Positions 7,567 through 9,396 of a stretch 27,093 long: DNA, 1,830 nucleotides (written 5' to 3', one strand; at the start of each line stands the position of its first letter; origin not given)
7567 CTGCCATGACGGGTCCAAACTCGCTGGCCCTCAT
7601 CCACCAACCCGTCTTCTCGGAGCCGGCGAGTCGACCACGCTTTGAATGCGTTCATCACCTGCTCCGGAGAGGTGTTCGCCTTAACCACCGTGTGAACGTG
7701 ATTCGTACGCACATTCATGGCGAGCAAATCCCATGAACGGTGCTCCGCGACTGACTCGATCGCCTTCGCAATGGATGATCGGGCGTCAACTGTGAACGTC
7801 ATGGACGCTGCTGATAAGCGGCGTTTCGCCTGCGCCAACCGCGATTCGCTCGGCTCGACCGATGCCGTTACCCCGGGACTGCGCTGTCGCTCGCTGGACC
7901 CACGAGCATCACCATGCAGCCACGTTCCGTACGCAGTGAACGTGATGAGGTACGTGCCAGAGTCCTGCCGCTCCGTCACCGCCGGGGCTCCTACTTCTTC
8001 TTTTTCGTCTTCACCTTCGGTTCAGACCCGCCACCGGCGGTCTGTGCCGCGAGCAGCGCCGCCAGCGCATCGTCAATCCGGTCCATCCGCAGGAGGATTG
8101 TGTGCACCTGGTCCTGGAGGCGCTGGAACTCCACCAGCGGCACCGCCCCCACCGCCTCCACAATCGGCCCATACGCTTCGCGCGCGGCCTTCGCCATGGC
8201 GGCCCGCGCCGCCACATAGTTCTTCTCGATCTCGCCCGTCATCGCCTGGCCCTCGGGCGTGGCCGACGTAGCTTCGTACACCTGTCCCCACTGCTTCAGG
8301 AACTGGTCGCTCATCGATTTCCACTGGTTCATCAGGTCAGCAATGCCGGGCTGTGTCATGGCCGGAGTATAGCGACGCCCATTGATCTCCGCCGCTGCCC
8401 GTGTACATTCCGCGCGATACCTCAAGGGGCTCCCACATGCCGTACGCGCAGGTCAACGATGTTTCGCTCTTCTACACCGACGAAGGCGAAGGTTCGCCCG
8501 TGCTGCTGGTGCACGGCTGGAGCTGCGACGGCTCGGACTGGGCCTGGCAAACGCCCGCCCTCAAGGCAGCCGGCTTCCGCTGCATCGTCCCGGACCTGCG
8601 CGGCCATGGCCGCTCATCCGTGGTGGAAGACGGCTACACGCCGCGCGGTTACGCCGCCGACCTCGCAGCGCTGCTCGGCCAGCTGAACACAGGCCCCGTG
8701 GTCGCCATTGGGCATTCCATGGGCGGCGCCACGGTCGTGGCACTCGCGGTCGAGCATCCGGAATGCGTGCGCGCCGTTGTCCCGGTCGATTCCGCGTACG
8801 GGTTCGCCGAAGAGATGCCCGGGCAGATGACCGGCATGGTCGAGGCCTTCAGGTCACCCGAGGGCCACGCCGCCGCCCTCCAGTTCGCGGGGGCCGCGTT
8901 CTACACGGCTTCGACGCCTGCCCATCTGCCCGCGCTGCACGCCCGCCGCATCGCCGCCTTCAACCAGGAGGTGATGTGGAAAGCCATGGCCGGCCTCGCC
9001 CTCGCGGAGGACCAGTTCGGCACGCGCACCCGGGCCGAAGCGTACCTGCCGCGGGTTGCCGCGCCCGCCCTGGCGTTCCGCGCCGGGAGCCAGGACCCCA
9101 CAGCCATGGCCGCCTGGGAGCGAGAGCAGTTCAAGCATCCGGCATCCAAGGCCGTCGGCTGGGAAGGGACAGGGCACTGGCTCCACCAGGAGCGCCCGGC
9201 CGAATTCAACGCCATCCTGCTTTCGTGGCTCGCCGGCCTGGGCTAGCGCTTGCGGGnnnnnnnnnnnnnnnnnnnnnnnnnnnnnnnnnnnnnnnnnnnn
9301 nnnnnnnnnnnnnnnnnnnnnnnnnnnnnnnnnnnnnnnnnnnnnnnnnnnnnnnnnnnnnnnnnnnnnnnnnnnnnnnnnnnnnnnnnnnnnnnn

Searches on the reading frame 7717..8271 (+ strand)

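Call 56: search_protein_families(library=pfam, proteins=[window:7717-8271:+], max_evalue=1)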
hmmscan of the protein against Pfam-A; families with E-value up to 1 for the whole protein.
window:7717-8271:+ (184 aa): 1 family
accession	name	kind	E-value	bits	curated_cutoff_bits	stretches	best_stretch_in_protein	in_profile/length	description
PF05518.16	Totivirus_coat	-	0.24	9.9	25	1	99-170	683-751/759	Totivirus coat protein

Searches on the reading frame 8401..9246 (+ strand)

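Call 77: search_protein_families(library=pfam, proteins=[window:8401-9246:+], max_evalue=0.001)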
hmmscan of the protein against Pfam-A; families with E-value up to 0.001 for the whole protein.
window:8401-9246:+ (281 aa): 4 families
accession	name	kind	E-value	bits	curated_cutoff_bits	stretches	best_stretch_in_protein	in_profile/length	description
PF12697.13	Abhydrolase_6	-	5e-25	89.9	26.3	1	34-271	1-216/217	Alpha/beta hydrolase family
PF00561.26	Abhydrolase_1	-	4.2e-24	86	25.8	1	33-265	2-244/245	alpha/beta hydrolase fold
PF12146.15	Hydrolase_4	-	2.2e-14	53.8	27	1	34-249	7-219/239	Serine aminopeptidase, S33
PF02129.25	Peptidase_S15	-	0.0002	21.6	23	1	54-233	47-235/262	X-Pro dipeptidyl-peptidase (S15 family)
